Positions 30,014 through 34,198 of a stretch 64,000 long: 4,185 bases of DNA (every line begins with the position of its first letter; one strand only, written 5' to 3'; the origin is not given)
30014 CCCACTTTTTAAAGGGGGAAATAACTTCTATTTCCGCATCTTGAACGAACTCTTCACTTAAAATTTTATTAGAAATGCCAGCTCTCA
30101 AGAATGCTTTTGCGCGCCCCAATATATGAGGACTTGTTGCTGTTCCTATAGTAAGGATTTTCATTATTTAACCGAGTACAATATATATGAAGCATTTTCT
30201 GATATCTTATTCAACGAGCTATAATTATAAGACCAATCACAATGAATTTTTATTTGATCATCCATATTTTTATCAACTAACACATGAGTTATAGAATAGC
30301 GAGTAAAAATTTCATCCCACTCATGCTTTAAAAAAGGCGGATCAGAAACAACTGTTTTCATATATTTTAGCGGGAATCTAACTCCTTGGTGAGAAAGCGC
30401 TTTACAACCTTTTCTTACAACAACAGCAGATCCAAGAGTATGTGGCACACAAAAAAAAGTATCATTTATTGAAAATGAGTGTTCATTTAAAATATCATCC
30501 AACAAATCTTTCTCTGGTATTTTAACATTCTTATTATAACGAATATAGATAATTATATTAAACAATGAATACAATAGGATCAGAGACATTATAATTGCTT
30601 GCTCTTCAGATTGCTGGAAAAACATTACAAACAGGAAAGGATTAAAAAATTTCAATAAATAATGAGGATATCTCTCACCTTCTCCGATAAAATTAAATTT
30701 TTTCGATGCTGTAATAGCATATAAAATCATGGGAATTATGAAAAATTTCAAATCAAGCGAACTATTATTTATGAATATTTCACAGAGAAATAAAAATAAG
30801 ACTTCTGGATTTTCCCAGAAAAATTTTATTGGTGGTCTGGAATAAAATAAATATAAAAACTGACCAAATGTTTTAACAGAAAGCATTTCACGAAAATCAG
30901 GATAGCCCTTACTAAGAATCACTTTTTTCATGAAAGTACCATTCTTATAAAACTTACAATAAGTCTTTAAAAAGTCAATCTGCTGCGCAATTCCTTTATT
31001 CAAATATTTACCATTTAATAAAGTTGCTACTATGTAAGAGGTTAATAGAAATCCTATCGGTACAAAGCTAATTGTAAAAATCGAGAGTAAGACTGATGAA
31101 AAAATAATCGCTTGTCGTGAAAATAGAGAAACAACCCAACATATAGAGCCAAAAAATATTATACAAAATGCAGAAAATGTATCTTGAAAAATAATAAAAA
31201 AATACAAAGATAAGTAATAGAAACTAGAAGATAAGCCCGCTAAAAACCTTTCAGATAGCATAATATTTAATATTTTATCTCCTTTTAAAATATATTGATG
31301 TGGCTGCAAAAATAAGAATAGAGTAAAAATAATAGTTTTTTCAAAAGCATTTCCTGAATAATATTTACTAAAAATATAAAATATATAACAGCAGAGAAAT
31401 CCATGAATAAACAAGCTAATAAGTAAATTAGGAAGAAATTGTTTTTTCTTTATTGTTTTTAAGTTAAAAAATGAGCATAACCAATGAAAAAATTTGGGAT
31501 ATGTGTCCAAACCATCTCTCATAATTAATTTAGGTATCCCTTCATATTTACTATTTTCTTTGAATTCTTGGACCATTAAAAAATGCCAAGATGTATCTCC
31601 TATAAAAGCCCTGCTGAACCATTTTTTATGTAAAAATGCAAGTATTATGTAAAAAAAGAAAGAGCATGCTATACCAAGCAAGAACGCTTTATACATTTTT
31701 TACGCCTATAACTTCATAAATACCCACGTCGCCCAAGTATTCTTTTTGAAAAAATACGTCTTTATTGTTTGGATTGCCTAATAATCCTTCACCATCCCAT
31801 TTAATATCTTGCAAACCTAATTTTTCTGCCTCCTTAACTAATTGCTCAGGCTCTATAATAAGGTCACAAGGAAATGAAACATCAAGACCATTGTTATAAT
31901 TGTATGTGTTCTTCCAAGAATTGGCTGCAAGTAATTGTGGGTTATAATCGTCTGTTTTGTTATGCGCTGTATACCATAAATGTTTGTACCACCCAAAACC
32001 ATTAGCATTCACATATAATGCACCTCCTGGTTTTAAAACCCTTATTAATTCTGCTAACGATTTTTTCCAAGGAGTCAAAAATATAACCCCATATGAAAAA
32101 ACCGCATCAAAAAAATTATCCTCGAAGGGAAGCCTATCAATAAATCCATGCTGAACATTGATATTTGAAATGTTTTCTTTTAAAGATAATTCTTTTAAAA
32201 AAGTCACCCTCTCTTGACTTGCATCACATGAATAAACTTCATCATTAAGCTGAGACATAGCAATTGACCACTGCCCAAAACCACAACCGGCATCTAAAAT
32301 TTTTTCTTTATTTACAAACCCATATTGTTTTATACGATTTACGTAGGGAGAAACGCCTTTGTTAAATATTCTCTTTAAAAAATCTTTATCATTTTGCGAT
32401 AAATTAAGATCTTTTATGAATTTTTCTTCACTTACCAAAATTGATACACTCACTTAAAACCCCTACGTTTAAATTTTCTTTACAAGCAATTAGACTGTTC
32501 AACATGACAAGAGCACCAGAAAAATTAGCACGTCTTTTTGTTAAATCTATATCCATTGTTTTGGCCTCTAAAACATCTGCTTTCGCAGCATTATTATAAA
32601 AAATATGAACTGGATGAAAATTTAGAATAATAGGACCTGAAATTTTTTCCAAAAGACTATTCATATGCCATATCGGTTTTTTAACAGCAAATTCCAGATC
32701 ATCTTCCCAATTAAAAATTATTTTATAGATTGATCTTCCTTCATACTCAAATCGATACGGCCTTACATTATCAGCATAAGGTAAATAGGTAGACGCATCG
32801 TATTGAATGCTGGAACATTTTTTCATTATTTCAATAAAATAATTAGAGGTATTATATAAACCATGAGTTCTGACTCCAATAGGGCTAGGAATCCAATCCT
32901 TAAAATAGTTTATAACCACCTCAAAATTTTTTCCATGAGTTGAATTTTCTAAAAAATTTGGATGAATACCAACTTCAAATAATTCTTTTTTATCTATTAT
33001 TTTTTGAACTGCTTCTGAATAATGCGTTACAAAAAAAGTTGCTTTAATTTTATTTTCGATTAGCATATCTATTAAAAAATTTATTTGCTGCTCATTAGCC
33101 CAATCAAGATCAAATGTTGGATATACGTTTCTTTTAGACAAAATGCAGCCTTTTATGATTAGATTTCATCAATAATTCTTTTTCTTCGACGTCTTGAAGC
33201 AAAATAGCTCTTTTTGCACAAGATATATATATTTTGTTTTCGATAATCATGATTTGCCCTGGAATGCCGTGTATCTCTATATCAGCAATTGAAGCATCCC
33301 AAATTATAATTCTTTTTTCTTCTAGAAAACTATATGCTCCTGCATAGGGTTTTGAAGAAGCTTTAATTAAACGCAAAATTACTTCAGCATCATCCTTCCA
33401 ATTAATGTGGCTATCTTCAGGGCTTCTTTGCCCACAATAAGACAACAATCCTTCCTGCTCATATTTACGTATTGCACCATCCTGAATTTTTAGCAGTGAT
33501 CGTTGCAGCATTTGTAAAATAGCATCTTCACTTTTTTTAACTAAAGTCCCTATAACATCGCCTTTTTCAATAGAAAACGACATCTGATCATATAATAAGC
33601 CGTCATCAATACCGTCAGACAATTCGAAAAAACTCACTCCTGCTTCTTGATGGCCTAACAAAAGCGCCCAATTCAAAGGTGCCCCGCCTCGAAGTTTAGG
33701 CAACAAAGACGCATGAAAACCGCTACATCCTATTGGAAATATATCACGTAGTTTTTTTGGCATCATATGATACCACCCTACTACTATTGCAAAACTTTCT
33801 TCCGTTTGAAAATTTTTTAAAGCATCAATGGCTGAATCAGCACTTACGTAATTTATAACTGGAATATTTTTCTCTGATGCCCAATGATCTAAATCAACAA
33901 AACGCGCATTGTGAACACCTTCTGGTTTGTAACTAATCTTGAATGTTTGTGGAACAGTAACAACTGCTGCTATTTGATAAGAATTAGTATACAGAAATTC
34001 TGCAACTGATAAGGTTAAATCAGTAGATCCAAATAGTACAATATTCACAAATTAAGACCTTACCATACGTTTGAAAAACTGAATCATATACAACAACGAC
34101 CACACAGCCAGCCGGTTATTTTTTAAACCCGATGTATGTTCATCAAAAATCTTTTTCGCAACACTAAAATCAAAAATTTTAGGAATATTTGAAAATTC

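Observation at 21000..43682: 22.7-kb, 19-gene single-strand glycan locus next to tRNA-Ser in a tlc-bearing, reduced-looking genome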

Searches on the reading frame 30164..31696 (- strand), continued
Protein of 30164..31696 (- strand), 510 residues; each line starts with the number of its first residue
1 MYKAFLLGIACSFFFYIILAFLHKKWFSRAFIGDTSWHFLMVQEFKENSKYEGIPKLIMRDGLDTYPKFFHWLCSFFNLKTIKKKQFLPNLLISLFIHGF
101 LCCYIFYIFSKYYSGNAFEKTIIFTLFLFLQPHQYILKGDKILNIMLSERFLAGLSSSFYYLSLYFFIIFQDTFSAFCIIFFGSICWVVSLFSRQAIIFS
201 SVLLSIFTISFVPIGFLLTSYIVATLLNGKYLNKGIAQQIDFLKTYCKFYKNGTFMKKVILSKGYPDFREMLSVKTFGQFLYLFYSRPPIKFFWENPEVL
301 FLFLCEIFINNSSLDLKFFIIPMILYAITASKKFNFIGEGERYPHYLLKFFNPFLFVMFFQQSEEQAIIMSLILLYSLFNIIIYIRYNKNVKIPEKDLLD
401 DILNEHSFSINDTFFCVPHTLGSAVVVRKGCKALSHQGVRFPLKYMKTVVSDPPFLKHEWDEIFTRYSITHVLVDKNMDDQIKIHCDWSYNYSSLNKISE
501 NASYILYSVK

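Call 60: find_encoding_contigs(protein=P0274, flank=10000, max_places=1)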
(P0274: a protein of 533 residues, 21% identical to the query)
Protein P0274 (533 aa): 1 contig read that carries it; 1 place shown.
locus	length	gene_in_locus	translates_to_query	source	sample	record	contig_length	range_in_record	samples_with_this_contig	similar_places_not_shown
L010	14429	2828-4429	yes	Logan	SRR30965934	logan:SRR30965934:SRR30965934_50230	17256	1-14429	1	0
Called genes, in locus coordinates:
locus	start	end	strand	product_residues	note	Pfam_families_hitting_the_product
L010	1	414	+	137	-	?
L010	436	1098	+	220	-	PF17836:PglD_N, PF25084:LbH_EIF2B (weak), PF25087:GMPPB_C (weak), PF00132:Hexapep (weak)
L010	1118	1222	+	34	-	-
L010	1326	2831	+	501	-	PF01943:Polysacc_synt, PF13440:Polysacc_synt_3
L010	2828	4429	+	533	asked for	-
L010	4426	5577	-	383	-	PF09587:PGA_cap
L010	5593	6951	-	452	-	PF27533:CapK_C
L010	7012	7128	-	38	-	-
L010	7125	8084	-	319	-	PF02475:TRM5-TYW2_MTfase, PF05050:Methyltransf_21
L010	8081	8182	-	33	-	-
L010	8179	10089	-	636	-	-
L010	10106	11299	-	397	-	PF13439:Glyco_transf_4, PF13579:Glyco_trans_4_4 (weak), PF00534:Glycos_transf_1, PF13692:Glyco_trans_1_4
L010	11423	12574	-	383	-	PF13439:Glyco_transf_4 (weak), PF20706:GT4-conflict, PF00534:Glycos_transf_1, PF13692:Glyco_trans_1_4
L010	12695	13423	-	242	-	PF01209:Ubie_methyltran (weak), PF02353:CMAS (weak), PF13489:Methyltransf_23, PF07021:MetW, PF13847:Methyltransf_31, PF08241:Methyltransf_11, PF08242:Methyltransf_12, PF13649:Methyltransf_25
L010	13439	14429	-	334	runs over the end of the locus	PF13439:Glyco_transf_4, PF00534:Glycos_transf_1, PF13692:Glyco_trans_1_4, PF13524:Glyco_trans_1_2 (weak)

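Call 72: search_protein_families(library=pfam, proteins=[P0015, P0052, P0045, P0086, P0031, P0054], max_evalue=0.001)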
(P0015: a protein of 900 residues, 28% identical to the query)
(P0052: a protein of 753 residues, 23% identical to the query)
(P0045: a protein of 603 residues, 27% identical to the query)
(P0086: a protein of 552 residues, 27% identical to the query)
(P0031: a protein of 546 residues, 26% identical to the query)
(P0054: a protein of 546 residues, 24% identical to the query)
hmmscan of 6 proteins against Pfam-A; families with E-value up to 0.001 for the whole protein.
P0015 (900 aa): 0 families

P0052 (753 aa): 0 families

P0045 (603 aa): 0 families

P0086 (552 aa): 0 families

P0031 (546 aa): 0 families

P0054 (546 aa): 0 families
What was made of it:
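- Tried and rejected: A Pfam scan of members of 546-900 aa showed no fused domains (call 72).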

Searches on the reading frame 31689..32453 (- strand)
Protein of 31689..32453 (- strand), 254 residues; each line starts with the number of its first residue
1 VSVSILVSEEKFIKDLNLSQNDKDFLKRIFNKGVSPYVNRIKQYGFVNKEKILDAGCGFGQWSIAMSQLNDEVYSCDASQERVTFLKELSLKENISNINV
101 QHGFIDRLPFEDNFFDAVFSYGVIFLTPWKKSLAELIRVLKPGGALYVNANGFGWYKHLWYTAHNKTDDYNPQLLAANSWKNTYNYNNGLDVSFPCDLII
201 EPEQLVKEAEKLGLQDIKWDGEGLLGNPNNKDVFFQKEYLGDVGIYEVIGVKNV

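Call 5: search_protein_families(library=pfam, proteins=[window:31689-32453:-], max_evalue=0.01)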
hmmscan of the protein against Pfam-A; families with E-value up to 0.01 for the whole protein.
window:31689-32453:- (254 aa): 12 families
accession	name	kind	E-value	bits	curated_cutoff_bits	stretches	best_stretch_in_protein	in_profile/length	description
PF08241.18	Methyltransf_11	-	1.2e-18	68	21.2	1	53-148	1-95/95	Methyltransferase domain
PF13649.12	Methyltransf_25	-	2.1e-18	67.3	27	1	52-144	1-97/97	Methyltransferase domain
PF13847.12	Methyltransf_31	-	1.1e-13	51.5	27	1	49-149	4-110/145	Methyltransferase domain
PF01209.24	Ubie_methyltran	-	4.6e-12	46.2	20.1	1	47-148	46-151/233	ubiE/COQ5 methyltransferase family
PF03848.20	TehB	-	9.8e-08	32.1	20.4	1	41-140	23-120/193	Tellurite resistance protein TehB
PF08242.18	Methyltransf_12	-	1.3e-07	32.6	30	1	53-146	1-98/98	Methyltransferase domain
PF05175.20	MTS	-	8.2e-05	22.7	23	1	44-105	30-90/170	Methyltransferase small domain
PF13489.12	Methyltransf_23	-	0.00016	21.9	27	1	46-148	20-116/164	Methyltransferase domain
PF05148.21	Methyltransf_8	-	0.00056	20.3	27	1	95-148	103-156/219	Hypothetical methyltransferase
PF02527.21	GidB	-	0.0051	16.6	27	1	46-134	44-135/184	rRNA small subunit methyltransferase G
PF08003.17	Methyltransf_9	-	0.0067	15.9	23.8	1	48-148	115-217/315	Protein of unknown function (DUF1698)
PF03141.22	Methyltransf_29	-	0.0069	15.5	23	1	29-150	93-219/506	Putative S-adenosyl-L-methionine-dependent methyltransferase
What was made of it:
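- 31689..32453 (-): Gene 11: SAM methyltransferase, conserved partner of the GT-C gene. Methyltransf_11 68 bits (call 5).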

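Call 9: search_protein_families(library=ncbifam, proteins=[window:31689-32453:-], max_evalue=0.001)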
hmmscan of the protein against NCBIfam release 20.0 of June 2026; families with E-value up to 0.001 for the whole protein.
window:31689-32453:- (254 aa): 36 families (the best 25 are shown)
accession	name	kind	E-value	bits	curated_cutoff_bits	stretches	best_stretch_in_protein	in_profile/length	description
TIGR01934.1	MenG_MenH_UbiE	subfamily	9.2e-15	54.5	158.35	1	42-148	33-141/223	ubiquinone/menaquinone biosynthesis methyltransferase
NF041537.1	ArsM_AhpD_UU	exception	2.4e-13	49.6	510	1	48-148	76-180/345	arsenite methyltransferase/AhpD domain selenoprotein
NF001244.0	PRK00216.1-5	equivalog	7.9e-13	48.2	216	1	41-148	41-153/236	bifunctional demethylmenaquinone methyltransferase/2-methoxy-6-polyprenyl-1,4-benzoquinol methylase UbiE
NF001243.0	PRK00216.1-4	equivalog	8.7e-13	48.2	235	1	42-146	41-149/237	demethylmenaquinone methyltransferase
TIGR02752.1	MenG_heptapren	equivalog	1e-12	48.1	419.85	1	41-146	38-147/231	demethylmenaquinone methyltransferase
NF045667.1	MTase_DVU1556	equivalog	2.8e-12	46.6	155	1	42-148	16-119/213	DVU_1556 family methyltransferase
NF047649.1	MTase_UXPK_star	exception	3.5e-12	45.9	460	1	49-148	78-181/283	methyltransferase/UXPK-star double selenoprotein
NF041536.1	ArsM_DUF2284_UU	exception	3.7e-12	45.3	575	1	48-148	76-180/459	arsenite methyltransferase/DUF2284 domain selenoprotein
NF008823.0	PRK11873.1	subfamily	4.3e-12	46.1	263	1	50-148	79-181/272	arsenite methyltransferase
NF001241.0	PRK00216.1-2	equivalog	4.2e-10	39.6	327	1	48-149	51-148/231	demethylmenaquinone methyltransferase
TIGR01983.1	UbiG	equivalog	8.4e-10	38.3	102.95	1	46-148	47-151/228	bifunctional 2-polyprenyl-6-hydroxyphenol methylase/3-demethylubiquinol 3-O-methyltransferase UbiG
TIGR02072.1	BioC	equivalog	2.5e-09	37.3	184.95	1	39-149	25-133/244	malonyl-ACP O-methyltransferase BioC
NF001240.0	PRK00216.1-1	equivalog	4.2e-09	35.8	378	1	41-148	56-168/251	bifunctional demethylmenaquinone methyltransferase/2-methoxy-6-polyprenyl-1,4-benzoquinol methylase UbiE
NF045649.1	2X_seleno_MduS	exception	8.7e-09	34.8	380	1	48-166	41-164/338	methyltransferase domain-containing selenoprotein MduS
NF040539.1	AST_met_ArsM_2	exception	2.3e-08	34.2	240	1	38-146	45-161/262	putative arsinothricin biosynthesis methyltransferase ArsM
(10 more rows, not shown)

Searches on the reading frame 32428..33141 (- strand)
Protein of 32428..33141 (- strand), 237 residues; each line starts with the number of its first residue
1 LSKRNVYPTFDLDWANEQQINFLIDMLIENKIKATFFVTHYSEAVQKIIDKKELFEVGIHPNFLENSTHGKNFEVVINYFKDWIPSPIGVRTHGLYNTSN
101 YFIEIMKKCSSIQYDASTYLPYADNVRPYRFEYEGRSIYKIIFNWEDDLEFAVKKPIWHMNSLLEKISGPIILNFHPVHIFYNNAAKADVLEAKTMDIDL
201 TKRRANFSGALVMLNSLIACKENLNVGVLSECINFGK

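Call 4: search_protein_families(library=pfam, proteins=[window:32428-33141:-], max_evalue=0.01)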
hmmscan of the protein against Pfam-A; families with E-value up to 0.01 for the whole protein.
window:32428-33141:- (237 aa): 2 families
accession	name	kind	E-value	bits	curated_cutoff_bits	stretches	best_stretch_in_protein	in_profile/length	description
PF22537.1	WbmS-like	-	1.1e-45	156.3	27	1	9-185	2-177/186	Polysaccharide deacetylase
PF01522.26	Polysacc_deac_1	-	0.0024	18.3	23.1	1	2-40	5-41/124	Polysaccharide deacetylase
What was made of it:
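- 32428..33141 (-): Gene 10: WbmS-like deacetylase-fold protein. PF22537 156.3 bits (call 4).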

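Call 8: search_protein_families(library=ncbifam, proteins=[window:32428-33141:-], max_evalue=0.001)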
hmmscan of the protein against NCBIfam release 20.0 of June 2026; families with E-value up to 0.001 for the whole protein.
window:32428-33141:- (237 aa): 1 family
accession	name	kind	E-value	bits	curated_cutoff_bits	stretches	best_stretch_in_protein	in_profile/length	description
TIGR02764.1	spore_ybaN_pdaB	equivalog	5.2e-06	26.4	237.4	1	3-63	5-67/191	polysaccharide deacetylase family sporulation protein PdaB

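Call 21: search_solved_structures(query=window:32428-33141:-, max_evalue=0.01)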
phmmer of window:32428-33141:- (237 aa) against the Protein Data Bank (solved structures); distinct sequences matched with E-value up to 0.01: 1.
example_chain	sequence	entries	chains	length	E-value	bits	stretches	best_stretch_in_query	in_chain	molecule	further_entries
3hft_A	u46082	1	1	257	6.2e-20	74.8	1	5-219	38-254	WbmS, polysaccharide deacetylase involved in O-antigen biosynthesis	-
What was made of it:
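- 32428..33141 (-): PDB 3hft (Bordetella WbmS) 74.8 bits (call 21).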

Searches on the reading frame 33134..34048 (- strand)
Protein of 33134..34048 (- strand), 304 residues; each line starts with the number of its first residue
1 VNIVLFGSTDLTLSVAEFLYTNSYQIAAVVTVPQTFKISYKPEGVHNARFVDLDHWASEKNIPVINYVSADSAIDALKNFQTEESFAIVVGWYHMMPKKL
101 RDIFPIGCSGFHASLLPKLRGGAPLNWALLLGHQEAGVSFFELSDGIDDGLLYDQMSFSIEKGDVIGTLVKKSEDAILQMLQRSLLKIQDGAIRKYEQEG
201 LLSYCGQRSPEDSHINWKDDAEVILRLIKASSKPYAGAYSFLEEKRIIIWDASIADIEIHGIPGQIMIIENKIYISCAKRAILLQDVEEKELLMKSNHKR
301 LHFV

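Call 4: search_protein_families(library=pfam, proteins=[window:33134-34048:-], max_evalue=0.01)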
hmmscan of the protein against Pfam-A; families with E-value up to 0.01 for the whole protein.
window:33134-34048:- (304 aa): 2 families
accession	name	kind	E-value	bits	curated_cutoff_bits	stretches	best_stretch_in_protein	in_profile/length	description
PF02911.23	Formyl_trans_C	-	1.3e-15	57.8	21.1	1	209-289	3-84/100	Formyl transferase, C-terminal domain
PF00551.24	Formyl_trans_N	-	1.2e-14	54.9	26.1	1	70-181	68-177/181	Formyl transferase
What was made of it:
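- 33134..34048 (-): Gene 9: sugar N-formyltransferase. Formyl_trans_N and Formyl_trans_C (call 4).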

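Call 8: search_protein_families(library=ncbifam, proteins=[window:33134-34048:-], max_evalue=0.001)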
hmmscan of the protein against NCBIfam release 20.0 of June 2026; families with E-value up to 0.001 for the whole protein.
window:33134-34048:- (304 aa): 4 families
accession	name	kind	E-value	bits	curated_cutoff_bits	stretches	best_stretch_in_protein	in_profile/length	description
NF005998.1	PRK08125.1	equivalog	9.2e-43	146.5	777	1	1-295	1-288/649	bifunctional UDP-4-amino-4-deoxy-L-arabinose formyltransferase/UDP-glucuronic acid oxidase ArnA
TIGR00460.1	fmt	equivalog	6e-41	140.6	201.5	1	1-287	1-287/315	methionyl-tRNA formyltransferase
NF005414.0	PRK06988.1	equivalog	1.2e-38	132.8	316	1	43-289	37-287/311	formyltransferase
TIGR00639.1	PurN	equivalog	0.00021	20.9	150.1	1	83-180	79-176/192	phosphoribosylglycinamide formyltransferase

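Call 20: search_solved_structures(query=window:33134-34048:-, max_evalue=1e-10)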
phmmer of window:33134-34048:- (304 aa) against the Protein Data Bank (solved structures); distinct sequences matched with E-value up to 1e-10: 18.
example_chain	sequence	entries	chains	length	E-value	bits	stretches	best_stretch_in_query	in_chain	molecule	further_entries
6pih_A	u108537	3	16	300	1.6e-27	99.9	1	47-282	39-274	Bifunctional polymyxin resistance protein ArnA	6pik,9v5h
1yrw_A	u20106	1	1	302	1.6e-27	99.9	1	47-282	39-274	protein ArnA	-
2bln_A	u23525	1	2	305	1.7e-27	99.8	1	47-282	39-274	PROTEIN YFBG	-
5j63_A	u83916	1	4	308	1.7e-27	99.8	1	47-282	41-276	Bifunctional polymyxin resistance protein ArnA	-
1z7e_A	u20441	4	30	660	1.2e-26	97.1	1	48-282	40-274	protein ArnA | Bifunctional polymyxin resistance protein ArnA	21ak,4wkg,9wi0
3tqq_A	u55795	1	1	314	7e-26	94.5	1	3-278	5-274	Methionyl-tRNA formyltransferase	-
1fmt_A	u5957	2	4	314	4.5e-24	88.6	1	55-273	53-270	METHIONYL-TRNA FMET FORMYLTRANSFERASE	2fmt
3q0i_A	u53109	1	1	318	5.5e-24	88.3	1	3-287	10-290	Methionyl-tRNA formyltransferase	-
8gjh_A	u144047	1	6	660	1.1e-23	87.3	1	43-282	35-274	Bifunctional polymyxin resistance protein ArnA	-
4iqf_A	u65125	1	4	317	5e-20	75.3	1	2-275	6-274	Methionyl-tRNA formyltransferase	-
3r8x_A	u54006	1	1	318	1.5e-16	63.9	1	86-270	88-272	Methionyl-tRNA formyltransferase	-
5uai_A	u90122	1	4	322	2.1e-15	60.1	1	57-284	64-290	Methionyl-tRNA formyltransferase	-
4qpc_A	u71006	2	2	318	9.1e-14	54.7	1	96-293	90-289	10-formyltetrahydrofolate dehydrogenase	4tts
4qpd_A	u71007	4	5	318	2e-13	53.6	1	96-293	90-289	10-formyltetrahydrofolate dehydrogenase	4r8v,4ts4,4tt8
2bw0_A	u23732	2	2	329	2.6e-13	53.2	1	105-253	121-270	10-FORMYLTETRAHYDROFOLATE DEHYDROGENASE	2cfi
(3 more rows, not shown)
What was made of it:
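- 33134..34048 (-): The ArnA formyltransferase domain is the top PDB hit at 99.9 bits (call 20).
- The top PDB hit of gene 9 is the ArnA formyltransferase domain (call 20).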
